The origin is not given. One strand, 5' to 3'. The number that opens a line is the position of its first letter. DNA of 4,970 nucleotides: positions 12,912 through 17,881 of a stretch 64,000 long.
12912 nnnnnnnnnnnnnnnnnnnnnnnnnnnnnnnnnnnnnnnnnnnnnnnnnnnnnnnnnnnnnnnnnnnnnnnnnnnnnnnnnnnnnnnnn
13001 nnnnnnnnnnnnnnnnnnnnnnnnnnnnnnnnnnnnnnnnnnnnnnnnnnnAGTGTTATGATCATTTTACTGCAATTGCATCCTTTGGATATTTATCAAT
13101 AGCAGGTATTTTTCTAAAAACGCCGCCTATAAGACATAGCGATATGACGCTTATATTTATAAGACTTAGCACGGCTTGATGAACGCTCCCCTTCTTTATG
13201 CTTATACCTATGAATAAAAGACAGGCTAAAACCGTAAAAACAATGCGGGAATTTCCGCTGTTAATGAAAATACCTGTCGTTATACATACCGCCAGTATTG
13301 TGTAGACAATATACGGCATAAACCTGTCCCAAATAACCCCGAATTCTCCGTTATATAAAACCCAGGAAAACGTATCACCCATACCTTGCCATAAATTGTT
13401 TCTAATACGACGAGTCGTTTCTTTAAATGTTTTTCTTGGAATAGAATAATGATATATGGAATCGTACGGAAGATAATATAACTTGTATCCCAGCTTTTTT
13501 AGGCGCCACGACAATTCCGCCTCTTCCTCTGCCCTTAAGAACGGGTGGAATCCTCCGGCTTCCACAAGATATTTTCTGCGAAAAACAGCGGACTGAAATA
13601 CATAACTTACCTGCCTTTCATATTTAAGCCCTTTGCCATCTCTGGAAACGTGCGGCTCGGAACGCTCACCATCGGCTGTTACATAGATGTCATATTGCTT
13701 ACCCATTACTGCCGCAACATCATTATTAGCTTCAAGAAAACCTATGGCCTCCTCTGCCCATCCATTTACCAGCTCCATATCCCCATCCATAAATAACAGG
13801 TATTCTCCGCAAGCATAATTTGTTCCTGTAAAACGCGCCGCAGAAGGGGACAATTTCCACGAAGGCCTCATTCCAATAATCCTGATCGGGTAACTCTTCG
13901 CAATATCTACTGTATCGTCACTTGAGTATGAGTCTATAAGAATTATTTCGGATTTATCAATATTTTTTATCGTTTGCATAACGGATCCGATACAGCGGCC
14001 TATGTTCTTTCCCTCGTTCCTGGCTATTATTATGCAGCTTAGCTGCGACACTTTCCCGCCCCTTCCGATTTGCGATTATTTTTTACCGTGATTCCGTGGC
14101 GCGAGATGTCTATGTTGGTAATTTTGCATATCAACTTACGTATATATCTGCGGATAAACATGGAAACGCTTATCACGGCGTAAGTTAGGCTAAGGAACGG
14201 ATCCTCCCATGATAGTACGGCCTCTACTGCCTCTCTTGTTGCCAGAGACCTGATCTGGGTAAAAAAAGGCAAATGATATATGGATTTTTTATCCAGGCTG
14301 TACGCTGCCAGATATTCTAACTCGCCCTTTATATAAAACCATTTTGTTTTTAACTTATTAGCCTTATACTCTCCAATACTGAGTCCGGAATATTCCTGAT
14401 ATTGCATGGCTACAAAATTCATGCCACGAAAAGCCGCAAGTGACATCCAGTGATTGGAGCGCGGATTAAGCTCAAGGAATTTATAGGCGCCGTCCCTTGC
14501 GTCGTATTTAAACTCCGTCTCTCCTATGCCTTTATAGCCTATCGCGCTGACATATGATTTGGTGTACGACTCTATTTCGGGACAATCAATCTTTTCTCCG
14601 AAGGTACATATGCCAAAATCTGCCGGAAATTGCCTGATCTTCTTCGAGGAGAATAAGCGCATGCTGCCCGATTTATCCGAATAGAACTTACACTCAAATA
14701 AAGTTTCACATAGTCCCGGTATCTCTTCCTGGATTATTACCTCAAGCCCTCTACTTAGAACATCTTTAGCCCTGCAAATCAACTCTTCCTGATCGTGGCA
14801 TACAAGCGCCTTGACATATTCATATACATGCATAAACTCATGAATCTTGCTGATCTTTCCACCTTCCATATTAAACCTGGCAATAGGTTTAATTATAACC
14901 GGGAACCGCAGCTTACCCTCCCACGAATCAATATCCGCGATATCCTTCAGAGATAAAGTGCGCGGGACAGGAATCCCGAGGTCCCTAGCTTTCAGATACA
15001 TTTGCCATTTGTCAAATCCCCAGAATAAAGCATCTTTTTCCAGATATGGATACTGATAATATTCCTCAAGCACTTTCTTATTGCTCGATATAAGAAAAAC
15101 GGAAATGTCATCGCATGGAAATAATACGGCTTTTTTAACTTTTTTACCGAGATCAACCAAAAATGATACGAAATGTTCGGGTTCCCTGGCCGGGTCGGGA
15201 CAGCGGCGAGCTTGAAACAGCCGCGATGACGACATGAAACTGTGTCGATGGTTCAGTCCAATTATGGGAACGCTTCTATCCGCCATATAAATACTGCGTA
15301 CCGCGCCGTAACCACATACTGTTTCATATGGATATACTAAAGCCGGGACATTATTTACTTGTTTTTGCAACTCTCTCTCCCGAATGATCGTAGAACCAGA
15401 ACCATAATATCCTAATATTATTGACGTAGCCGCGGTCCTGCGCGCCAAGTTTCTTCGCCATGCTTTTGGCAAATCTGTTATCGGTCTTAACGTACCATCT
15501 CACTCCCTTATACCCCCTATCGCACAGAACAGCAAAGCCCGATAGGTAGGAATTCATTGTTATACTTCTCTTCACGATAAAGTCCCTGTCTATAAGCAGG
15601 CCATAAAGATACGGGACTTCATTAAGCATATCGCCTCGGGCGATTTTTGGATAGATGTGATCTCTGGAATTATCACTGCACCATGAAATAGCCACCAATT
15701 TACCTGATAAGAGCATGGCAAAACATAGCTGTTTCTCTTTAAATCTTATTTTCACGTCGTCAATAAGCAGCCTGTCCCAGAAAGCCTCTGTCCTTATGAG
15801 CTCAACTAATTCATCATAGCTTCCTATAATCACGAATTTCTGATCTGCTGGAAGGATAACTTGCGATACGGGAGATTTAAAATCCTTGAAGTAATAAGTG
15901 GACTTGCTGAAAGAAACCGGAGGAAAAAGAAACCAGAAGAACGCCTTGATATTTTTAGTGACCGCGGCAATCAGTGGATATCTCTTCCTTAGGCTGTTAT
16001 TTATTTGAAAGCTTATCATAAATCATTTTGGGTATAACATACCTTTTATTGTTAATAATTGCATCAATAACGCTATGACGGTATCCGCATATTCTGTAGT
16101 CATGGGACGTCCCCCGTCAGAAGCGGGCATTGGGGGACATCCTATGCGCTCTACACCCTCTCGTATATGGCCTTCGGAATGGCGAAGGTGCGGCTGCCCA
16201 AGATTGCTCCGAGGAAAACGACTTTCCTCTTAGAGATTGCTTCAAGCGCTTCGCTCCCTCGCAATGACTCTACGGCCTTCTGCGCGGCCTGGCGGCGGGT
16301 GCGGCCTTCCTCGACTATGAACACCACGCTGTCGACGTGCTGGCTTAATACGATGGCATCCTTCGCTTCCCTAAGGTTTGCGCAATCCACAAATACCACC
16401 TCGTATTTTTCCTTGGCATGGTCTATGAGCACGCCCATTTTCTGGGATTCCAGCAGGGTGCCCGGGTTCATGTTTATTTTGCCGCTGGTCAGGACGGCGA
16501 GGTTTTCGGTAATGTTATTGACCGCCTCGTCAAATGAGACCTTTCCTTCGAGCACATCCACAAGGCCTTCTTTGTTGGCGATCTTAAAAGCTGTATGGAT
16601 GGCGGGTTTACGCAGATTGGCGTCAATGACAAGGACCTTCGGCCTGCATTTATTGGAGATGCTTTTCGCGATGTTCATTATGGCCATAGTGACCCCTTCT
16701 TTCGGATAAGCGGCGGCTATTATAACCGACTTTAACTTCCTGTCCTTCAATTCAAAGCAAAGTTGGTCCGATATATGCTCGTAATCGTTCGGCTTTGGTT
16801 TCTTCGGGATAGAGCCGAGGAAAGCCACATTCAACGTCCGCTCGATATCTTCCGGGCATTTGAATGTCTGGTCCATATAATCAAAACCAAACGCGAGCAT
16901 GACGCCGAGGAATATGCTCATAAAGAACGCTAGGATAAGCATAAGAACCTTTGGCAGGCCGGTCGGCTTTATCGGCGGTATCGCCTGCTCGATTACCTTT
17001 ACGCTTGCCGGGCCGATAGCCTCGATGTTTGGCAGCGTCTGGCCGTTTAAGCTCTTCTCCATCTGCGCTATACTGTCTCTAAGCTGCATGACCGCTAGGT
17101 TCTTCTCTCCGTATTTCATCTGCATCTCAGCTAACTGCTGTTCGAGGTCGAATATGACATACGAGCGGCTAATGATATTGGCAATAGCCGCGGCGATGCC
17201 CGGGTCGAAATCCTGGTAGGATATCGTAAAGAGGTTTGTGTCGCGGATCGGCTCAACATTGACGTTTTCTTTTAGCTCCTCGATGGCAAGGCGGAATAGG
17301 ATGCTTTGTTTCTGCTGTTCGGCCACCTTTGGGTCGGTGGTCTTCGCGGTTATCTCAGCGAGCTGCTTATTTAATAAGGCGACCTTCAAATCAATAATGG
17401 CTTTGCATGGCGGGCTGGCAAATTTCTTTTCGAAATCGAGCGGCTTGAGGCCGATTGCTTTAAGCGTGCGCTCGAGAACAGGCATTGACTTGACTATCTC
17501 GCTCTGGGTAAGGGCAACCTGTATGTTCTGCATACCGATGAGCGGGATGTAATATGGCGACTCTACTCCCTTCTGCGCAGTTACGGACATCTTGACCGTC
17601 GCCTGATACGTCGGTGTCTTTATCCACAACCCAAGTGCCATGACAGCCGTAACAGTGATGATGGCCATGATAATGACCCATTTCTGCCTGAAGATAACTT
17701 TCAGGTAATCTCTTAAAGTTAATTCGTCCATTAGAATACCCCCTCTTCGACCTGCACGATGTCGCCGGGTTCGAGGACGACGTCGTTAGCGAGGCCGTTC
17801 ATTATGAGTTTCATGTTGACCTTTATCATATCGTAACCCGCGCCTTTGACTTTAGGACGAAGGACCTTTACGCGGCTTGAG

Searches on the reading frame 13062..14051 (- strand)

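Call 86: search_protein_families(library=pfam, proteins=[window:13062-14051:-], max_evalue=0.001)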
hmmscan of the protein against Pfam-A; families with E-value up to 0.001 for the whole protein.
window:13062-14051:- (329 aa): 3 families
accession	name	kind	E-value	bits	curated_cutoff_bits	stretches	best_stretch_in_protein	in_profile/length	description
PF00535.33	Glycos_transf_2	-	5.4e-23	82.2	23.3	1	5-162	1-164/168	Glycosyl transferase family 2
PF10111.15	Glyco_tranf_2_2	-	6.1e-07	29.6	27.3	1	25-92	16-92/276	Glycosyltransferase like family 2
PF13632.12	Glyco_trans_2_3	-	1e-05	25.9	27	1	142-283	64-196/198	Glycosyl transferase family group 2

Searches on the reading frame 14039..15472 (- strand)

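Call 86: search_protein_families(library=pfam, proteins=[window:14039-15472:-], max_evalue=0.001)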
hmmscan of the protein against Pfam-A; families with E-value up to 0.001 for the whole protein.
window:14039-15472:- (477 aa): 1 family
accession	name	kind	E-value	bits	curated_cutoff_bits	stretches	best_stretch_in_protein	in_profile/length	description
PF02786.22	CPSase_L_D2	-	0.00017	21.6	19.8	0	302-346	143-187/211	Carbamoyl-phosphate synthase L chain, ATP binding domain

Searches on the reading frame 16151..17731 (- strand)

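Call 86: search_protein_families(library=pfam, proteins=[window:16151-17731:-], max_evalue=0.001)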
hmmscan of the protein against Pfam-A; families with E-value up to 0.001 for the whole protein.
window:16151-17731:- (526 aa): 1 family
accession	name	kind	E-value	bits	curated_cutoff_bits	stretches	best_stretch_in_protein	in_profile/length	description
PF02706.20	Wzz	-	4.2e-10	40.2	25.5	1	2-91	1-89/91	Chain length determinant protein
